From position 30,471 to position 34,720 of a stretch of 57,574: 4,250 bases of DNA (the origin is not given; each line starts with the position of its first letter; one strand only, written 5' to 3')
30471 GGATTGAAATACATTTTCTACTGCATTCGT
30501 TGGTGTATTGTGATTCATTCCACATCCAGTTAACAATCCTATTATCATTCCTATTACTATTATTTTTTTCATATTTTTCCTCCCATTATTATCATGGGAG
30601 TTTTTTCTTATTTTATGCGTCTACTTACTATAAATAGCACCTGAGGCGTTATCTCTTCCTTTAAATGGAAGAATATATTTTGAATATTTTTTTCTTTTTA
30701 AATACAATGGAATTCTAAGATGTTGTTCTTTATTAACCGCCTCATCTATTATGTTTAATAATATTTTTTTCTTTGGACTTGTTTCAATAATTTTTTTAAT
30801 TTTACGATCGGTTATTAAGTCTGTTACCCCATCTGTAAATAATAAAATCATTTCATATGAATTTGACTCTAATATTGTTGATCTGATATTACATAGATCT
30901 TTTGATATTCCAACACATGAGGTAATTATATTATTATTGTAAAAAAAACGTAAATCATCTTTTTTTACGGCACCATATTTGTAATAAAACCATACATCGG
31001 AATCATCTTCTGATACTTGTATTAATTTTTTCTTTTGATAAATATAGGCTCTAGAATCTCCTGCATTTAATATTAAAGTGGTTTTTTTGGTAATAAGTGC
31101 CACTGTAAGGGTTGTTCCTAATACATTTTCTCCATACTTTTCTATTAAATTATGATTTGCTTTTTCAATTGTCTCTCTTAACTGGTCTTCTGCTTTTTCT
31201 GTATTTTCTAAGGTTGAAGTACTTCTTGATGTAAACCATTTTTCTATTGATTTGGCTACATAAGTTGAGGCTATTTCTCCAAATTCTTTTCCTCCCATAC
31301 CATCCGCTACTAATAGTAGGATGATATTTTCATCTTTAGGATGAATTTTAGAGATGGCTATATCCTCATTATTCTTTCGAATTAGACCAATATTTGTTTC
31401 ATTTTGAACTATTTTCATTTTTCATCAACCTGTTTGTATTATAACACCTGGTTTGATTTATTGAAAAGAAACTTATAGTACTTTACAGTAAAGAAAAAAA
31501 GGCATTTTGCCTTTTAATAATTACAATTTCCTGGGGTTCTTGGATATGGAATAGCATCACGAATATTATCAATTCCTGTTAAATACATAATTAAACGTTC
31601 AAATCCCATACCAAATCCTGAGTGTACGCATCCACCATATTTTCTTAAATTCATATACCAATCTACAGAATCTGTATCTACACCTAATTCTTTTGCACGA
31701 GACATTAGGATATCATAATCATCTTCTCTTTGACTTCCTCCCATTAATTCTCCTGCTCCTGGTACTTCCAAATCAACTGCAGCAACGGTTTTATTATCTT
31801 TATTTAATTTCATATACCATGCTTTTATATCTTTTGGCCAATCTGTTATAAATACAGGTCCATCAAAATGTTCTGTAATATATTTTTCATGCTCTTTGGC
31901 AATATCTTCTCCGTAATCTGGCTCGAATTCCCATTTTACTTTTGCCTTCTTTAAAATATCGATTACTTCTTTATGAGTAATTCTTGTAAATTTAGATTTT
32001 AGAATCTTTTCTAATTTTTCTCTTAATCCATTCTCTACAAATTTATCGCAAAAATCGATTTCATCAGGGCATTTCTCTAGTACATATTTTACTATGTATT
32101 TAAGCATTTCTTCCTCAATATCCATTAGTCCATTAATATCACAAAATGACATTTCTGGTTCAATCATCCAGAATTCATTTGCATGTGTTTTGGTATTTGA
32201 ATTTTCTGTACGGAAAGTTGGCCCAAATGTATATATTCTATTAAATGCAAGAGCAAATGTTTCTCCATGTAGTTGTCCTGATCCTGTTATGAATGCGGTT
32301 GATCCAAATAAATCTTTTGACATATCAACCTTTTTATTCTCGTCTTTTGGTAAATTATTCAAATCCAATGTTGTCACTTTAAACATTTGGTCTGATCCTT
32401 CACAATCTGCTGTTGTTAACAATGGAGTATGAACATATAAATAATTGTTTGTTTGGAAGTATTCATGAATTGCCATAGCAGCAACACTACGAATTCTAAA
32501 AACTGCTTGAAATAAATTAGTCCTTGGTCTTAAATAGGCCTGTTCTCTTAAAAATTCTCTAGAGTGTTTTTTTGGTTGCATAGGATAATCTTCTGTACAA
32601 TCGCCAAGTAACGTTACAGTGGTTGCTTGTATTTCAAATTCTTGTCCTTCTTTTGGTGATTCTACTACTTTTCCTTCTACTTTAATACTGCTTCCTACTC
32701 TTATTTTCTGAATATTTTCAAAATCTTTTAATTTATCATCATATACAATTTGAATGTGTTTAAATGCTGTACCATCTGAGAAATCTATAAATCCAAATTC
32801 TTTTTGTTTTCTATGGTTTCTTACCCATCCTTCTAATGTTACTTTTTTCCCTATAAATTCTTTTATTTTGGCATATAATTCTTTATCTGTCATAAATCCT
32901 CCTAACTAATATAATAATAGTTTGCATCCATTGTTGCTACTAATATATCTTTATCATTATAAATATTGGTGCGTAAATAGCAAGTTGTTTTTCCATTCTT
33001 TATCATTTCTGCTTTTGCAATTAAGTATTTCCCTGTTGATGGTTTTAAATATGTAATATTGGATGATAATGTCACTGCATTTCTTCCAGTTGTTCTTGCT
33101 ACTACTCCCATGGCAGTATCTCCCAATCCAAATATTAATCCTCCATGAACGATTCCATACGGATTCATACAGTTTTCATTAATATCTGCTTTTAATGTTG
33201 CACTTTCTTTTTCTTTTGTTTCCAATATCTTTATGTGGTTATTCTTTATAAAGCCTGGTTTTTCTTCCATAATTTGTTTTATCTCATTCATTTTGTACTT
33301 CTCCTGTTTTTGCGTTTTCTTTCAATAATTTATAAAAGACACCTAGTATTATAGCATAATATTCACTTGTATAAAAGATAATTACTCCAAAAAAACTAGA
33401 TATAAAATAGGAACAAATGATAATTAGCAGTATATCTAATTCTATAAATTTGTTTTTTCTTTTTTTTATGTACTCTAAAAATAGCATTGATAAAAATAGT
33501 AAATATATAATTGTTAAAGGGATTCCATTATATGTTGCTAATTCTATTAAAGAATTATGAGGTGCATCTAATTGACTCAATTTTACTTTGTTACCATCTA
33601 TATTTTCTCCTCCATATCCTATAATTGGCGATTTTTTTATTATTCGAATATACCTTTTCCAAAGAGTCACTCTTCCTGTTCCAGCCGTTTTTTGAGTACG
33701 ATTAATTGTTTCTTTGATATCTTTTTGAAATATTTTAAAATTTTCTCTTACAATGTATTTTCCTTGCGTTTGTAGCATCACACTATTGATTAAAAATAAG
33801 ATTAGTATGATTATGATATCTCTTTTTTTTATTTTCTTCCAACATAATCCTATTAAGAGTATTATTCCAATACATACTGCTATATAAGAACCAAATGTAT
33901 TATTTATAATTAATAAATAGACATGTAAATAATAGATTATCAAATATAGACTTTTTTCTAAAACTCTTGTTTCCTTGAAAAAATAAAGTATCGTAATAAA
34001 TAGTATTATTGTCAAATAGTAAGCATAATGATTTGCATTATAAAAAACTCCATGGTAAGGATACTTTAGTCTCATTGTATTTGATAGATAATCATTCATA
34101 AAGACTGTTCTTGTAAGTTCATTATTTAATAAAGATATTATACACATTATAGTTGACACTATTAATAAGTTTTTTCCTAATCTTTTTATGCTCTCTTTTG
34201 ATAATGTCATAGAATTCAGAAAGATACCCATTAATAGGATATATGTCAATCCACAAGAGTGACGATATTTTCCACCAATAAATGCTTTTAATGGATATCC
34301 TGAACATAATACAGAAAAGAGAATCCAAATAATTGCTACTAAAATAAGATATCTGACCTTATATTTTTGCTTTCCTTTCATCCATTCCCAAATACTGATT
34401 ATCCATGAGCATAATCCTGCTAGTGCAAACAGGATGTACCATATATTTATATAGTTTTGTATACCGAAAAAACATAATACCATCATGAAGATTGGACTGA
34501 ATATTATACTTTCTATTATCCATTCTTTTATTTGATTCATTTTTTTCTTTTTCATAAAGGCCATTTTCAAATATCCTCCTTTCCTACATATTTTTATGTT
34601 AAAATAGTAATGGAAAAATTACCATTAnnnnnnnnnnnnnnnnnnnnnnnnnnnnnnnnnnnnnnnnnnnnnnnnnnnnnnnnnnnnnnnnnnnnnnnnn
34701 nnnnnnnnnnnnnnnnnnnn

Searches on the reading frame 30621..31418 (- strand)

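Call 8: search_protein_families(library=pfam, proteins=[window:30621-31418:-], max_evalue=0.001)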
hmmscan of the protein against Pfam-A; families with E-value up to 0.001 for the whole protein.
window:30621-31418:- (265 aa): 3 families
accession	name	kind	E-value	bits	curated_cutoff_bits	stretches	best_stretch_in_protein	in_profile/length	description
PF13672.11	PP2C_2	-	7.1e-16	58.8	24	1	28-206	20-183/209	Protein phosphatase 2C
PF00481.26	PP2C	-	2.7e-13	50.6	20.3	1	27-138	29-139/255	Protein phosphatase 2C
PF07228.17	SpoIIE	-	0.00077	19.9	25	0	63-131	23-92/192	Stage II sporulation protein E (SpoIIE)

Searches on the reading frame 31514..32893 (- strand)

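Call 8: search_protein_families(library=pfam, proteins=[window:31514-32893:-], max_evalue=0.001)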
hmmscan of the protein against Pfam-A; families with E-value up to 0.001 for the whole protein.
window:31514-32893:- (459 aa): 3 families
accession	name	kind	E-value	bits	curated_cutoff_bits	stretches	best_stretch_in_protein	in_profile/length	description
PF00152.25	tRNA-synt_2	-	6.7e-65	219.6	25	1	113-453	3-307/308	tRNA synthetases class II (D, K and N)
PF01336.31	tRNA_anti-codon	-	1e-14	54.6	27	1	18-96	1-75/75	OB-fold nucleic acid binding domain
PF01409.25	tRNA-synt_2d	-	0.00068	19.6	19.8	0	426-446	214-234/246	tRNA synthetases class II core domain (F)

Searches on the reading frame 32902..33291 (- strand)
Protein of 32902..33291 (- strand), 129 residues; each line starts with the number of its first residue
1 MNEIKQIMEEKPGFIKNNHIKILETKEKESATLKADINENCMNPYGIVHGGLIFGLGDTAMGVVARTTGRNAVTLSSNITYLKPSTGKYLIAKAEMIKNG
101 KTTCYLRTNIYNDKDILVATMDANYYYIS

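Call 8: search_protein_families(library=pfam, proteins=[window:32902-33291:-], max_evalue=0.001)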
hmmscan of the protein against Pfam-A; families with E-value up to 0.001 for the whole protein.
window:32902-33291:- (129 aa): 3 families
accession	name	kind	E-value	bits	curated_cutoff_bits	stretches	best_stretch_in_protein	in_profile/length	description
PF03061.28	4HBT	-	4.3e-13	49.8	20.6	1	45-118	1-78/79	Thioesterase superfamily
PF13622.12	4HBT_3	-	2.4e-05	24.9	24.3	1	42-121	5-80/83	Acyl-CoA thioesterase N-terminal domain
PF14539.12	DUF4442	-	0.00048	20.8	25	1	20-124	21-129/132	Domain of unknown function (DUF4442)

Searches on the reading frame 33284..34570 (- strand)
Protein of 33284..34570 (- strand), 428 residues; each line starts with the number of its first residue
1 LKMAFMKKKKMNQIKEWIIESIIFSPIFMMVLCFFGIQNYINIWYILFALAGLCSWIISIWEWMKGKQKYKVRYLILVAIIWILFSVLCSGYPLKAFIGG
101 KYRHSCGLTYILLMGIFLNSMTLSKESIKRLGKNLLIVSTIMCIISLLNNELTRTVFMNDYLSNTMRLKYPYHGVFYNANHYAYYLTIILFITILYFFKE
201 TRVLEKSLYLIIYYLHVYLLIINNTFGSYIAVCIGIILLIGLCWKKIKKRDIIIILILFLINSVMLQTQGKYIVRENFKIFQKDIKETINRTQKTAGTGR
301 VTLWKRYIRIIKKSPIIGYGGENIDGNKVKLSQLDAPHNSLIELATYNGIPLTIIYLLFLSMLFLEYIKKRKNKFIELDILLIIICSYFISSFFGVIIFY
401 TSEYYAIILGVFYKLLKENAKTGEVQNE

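Call 8: search_protein_families(library=pfam, proteins=[window:33284-34570:-], max_evalue=0.001)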
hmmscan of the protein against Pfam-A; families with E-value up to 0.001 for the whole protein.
window:33284-34570:- (428 aa): 1 family
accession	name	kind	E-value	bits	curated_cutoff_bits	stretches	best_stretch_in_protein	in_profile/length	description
PF04932.20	Wzy_C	-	6.6e-16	58.9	31.7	1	217-357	7-149/149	O-Antigen ligase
